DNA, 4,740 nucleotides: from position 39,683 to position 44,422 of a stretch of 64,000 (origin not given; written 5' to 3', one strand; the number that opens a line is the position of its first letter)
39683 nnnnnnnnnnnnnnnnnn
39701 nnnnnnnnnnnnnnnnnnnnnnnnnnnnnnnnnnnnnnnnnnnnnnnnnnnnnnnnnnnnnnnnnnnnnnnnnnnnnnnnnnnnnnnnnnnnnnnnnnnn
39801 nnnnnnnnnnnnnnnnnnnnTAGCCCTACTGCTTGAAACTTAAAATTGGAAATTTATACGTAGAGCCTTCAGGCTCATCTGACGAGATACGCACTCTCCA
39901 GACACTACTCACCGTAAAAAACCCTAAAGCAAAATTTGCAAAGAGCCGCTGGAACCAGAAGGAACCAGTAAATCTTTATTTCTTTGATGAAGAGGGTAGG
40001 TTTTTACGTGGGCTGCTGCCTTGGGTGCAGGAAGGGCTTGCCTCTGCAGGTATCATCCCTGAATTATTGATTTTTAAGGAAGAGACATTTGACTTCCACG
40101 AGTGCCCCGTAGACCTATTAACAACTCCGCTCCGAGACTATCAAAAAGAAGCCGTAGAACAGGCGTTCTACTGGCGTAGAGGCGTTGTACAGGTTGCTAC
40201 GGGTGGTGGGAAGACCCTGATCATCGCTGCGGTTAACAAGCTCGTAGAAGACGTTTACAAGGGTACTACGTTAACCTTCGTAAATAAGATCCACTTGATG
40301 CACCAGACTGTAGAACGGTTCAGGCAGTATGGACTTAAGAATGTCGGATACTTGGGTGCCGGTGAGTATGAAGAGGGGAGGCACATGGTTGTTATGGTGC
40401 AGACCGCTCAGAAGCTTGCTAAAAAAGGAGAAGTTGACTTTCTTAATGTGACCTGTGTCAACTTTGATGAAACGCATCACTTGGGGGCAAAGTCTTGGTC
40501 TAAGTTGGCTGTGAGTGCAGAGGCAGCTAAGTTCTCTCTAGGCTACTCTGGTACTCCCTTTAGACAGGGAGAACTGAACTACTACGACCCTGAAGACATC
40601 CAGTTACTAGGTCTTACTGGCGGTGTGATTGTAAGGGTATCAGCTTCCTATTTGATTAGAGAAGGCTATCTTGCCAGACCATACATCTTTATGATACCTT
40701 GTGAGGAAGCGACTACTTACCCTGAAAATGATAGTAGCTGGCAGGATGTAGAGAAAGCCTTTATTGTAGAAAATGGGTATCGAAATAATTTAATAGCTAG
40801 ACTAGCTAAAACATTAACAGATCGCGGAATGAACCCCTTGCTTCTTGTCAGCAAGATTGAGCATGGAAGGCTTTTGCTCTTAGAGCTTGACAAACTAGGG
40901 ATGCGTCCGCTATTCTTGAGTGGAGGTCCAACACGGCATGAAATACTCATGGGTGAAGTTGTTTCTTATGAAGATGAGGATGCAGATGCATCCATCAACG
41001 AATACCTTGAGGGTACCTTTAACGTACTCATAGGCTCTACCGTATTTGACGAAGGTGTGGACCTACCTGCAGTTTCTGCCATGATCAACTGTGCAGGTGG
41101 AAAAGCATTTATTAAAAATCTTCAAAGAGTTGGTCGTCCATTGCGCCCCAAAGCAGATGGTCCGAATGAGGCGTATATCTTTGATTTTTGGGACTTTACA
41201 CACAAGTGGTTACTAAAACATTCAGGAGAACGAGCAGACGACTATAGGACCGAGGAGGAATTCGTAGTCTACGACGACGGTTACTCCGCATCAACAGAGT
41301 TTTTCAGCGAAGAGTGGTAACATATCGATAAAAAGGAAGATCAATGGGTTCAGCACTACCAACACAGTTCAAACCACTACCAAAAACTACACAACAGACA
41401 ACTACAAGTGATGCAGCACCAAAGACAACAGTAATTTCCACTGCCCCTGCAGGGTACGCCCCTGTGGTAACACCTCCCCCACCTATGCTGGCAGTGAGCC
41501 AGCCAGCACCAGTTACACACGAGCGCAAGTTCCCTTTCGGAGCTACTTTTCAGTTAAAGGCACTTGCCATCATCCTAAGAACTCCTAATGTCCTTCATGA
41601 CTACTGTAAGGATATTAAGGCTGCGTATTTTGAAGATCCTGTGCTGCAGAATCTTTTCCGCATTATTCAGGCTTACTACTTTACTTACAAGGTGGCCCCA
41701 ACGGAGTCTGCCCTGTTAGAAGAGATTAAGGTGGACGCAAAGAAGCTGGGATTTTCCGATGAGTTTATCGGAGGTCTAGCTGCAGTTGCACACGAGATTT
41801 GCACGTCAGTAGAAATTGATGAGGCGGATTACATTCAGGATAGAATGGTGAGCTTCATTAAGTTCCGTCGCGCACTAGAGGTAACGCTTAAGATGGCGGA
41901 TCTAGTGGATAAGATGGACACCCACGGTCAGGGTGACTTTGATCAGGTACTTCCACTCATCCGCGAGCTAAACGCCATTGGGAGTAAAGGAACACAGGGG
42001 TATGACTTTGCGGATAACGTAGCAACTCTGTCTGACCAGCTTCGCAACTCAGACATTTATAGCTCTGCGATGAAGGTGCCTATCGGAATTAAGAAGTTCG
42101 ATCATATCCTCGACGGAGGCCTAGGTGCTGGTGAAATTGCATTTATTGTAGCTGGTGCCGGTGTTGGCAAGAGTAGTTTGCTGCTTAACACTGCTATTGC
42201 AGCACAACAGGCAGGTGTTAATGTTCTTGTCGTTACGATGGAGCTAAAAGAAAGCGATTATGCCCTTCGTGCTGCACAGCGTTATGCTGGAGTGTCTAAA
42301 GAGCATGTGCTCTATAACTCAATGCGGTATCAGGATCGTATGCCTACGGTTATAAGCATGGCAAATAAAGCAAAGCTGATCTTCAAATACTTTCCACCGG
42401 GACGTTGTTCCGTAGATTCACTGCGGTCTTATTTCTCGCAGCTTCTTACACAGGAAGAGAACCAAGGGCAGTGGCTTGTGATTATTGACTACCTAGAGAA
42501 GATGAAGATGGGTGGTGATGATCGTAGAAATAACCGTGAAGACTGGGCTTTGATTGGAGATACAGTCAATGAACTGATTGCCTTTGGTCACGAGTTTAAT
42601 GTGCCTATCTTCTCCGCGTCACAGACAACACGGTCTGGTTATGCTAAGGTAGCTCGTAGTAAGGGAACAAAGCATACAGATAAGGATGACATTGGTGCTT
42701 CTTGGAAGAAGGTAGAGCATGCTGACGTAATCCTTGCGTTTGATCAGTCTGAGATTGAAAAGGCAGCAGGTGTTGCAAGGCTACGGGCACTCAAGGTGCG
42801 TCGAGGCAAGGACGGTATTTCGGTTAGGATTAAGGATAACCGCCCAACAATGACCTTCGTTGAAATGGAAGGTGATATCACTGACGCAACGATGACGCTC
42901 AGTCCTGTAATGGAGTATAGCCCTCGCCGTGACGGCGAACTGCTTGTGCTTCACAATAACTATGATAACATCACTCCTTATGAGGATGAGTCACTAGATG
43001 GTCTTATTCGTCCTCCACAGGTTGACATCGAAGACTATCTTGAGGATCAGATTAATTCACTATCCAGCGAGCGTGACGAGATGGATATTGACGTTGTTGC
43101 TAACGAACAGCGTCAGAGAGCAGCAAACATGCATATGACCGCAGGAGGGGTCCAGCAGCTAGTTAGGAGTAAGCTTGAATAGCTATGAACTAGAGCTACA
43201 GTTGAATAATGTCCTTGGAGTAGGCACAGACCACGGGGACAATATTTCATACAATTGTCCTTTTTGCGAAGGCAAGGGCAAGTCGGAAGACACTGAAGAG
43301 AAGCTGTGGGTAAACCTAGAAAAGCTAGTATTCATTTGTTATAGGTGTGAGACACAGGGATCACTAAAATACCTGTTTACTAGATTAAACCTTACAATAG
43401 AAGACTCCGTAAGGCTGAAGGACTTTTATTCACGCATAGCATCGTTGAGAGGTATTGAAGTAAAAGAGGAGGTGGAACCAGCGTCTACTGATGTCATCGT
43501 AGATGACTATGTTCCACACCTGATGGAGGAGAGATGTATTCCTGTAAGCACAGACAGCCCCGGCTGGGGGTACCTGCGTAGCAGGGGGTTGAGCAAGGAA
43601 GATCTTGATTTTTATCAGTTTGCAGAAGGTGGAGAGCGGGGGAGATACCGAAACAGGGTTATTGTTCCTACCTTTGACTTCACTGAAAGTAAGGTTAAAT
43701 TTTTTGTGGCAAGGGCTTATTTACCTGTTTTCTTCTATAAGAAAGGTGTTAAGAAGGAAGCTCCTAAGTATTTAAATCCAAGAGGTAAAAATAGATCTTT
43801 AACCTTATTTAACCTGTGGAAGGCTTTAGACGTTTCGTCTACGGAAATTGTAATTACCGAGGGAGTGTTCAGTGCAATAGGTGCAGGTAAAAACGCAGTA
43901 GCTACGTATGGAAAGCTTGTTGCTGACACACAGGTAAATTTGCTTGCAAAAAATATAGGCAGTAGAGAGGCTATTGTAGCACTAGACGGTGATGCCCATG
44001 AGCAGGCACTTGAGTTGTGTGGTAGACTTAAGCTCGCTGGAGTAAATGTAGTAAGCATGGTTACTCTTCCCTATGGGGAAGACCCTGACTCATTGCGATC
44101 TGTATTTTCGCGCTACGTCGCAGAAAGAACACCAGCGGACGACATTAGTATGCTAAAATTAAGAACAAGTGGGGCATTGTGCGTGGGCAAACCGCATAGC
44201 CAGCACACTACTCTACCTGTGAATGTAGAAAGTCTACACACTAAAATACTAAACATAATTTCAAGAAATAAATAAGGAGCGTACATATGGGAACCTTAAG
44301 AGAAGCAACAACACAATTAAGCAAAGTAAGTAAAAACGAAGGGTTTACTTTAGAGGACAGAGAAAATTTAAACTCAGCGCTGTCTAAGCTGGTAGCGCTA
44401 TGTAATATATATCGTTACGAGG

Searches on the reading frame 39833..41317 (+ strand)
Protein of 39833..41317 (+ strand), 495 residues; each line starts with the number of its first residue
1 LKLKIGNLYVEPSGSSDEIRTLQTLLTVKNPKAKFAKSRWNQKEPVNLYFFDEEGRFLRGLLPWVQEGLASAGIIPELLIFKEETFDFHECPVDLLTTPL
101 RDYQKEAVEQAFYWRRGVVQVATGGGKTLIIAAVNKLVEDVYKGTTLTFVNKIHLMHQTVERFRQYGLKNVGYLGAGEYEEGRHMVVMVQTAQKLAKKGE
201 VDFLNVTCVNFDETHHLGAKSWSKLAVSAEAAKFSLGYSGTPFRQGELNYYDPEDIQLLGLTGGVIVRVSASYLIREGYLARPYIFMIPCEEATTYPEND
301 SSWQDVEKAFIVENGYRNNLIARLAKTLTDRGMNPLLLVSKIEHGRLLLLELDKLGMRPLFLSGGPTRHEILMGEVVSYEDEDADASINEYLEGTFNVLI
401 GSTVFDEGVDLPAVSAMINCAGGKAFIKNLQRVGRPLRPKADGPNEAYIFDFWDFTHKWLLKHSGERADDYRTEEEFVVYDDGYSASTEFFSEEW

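Call 14: search_protein_families(library=pfam, proteins=[window:39833-41317:+], max_evalue=0.01)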
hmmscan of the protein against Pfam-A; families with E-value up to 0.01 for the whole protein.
window:39833-41317:+ (495 aa): 5 families
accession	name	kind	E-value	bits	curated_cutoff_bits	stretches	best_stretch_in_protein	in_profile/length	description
PF04851.21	ResIII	-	1.1e-18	68.2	22.5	1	99-244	3-164/164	Type III restriction enzyme, res subunit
PF00270.35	DEAD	-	7e-09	36.1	26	1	102-221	2-133/167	DEAD/DEAH box helicase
PF00271.37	Helicase_C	-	3.4e-07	30.9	23.5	1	381-439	51-109/110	Helicase conserved C-terminal domain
PF18766.7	SWI2_SNF2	-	0.0016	18.6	26.7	1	114-247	18-160/221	SWI2/SNF2 ATPase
PF16203.11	ERCC3_RAD25_C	-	0.0066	16.2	27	0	394-448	105-160/248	ERCC3/RAD25/XPB C-terminal helicase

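Call 15: search_protein_families(library=phrogs, proteins=[window:39833-41317:+], max_evalue=0.001)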
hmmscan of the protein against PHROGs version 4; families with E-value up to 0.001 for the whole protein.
window:39833-41317:+ (495 aa): 6 families
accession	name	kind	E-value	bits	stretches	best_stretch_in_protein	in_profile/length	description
phrog_16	-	DNA, RNA and nucleotide metabolism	1.2e-71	243.2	1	97-473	270-613/986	DNA helicase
phrog_9690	-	DNA, RNA and nucleotide metabolism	2e-45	156.1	1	187-478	22-298/306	DNA helicase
phrog_16259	-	DNA, RNA and nucleotide metabolism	9.4e-17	62.3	1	23-226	27-245/330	DNA helicase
phrog_14619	-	DNA, RNA and nucleotide metabolism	8.8e-11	42.8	1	99-193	119-220/314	DNA helicase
phrog_62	-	DNA, RNA and nucleotide metabolism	0.0001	20.9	1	74-251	682-858/1881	DNA helicase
phrog_2488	-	DNA, RNA and nucleotide metabolism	0.00041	20.2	0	96-166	19-94/579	DNA helicase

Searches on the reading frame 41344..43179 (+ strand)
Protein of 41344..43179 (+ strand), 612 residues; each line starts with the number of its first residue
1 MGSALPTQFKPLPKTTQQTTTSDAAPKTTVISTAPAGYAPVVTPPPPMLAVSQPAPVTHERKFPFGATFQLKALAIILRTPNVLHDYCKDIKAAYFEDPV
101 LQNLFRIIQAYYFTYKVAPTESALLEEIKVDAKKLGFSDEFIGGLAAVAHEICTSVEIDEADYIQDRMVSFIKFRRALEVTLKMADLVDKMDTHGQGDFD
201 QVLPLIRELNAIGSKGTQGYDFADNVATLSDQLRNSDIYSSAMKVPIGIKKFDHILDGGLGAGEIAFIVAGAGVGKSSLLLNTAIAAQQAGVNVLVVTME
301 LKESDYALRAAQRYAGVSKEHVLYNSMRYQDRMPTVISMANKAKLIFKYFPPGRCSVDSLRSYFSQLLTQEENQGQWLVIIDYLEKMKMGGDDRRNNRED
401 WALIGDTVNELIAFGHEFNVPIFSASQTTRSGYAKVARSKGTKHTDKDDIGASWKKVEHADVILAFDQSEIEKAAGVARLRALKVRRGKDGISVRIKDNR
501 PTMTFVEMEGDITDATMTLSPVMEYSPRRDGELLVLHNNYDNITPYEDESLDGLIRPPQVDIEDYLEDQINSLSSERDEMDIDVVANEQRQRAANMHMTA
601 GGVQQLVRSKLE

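Call 14: search_protein_families(library=pfam, proteins=[window:41344-43179:+], max_evalue=0.01)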
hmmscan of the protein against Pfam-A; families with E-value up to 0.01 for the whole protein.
window:41344-43179:+ (612 aa): 4 families
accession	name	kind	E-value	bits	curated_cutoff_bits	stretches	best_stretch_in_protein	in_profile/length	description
PF03796.21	DnaB_C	-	1.6e-17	64.2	27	1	245-491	2-240/255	DnaB-like helicase C terminal domain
PF13481.12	AAA_25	-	4.6e-06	26.8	27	1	253-415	23-177/195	AAA domain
PF06745.19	ATPase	-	6e-06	26.2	26.6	1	245-307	1-64/231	KaiC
PF02702.23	KdpD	-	0.0027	17.6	26.1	1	267-330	8-71/210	Osmosensitive K+ channel His kinase sensor domain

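Call 15: search_protein_families(library=phrogs, proteins=[window:41344-43179:+], max_evalue=0.001)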
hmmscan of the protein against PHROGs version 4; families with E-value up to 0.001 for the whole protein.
window:41344-43179:+ (612 aa): 6 families
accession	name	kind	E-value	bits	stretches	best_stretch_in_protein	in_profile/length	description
phrog_19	-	DNA, RNA and nucleotide metabolism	2.6e-65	222.5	1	60-515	154-588/621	DnaB-like replicative helicase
phrog_239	-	DNA, RNA and nucleotide metabolism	2e-17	64.4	1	241-557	337-633/801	DNA primase/helicase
phrog_243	-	DNA, RNA and nucleotide metabolism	1.9e-09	37.9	1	257-506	29-266/273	DnaB-like replicative helicase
phrog_8337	-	DNA, RNA and nucleotide metabolism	2.5e-08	34.6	1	228-381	33-157/273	DNA repair protein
phrog_97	-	other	6e-05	23.4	1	232-292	37-104/506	UvsX-like recombinase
phrog_26214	-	unknown function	6.2e-05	22.7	1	249-330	41-120/420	-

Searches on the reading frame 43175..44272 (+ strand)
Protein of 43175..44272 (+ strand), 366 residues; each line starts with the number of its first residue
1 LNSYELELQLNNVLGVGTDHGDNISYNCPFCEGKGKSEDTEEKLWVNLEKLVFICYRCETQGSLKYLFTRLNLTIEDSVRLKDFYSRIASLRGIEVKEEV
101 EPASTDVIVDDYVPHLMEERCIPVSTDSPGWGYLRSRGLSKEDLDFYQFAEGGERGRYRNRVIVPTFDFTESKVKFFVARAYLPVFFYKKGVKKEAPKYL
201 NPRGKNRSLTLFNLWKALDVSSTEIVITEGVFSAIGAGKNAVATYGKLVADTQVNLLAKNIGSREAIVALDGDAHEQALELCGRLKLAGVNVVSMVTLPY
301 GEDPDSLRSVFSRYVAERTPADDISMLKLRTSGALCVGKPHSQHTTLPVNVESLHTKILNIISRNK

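Call 14: search_protein_families(library=pfam, proteins=[window:43175-44272:+], max_evalue=0.01)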
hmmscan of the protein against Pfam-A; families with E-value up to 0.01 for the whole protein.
window:43175-44272:+ (366 aa): 1 family
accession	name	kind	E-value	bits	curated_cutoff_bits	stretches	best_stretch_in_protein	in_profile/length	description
PF13155.12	Toprim_2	-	0.0016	19.2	22.1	1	232-306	10-86/88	Toprim-like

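Call 15: search_protein_families(library=phrogs, proteins=[window:43175-44272:+], max_evalue=0.001)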
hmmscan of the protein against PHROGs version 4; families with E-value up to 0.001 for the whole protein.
window:43175-44272:+ (366 aa): 4 families
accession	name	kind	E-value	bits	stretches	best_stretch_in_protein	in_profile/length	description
phrog_47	-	DNA, RNA and nucleotide metabolism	5.2e-43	148.7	1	14-330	38-345/947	DNA primase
phrog_6444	-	DNA, RNA and nucleotide metabolism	2e-12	47.7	1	155-307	197-350/577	DNA primase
phrog_239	-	DNA, RNA and nucleotide metabolism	2.3e-07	31.1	1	26-234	43-205/801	DNA primase/helicase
phrog_849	-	DNA, RNA and nucleotide metabolism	4.8e-06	26.8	1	133-273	152-296/435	DNA primase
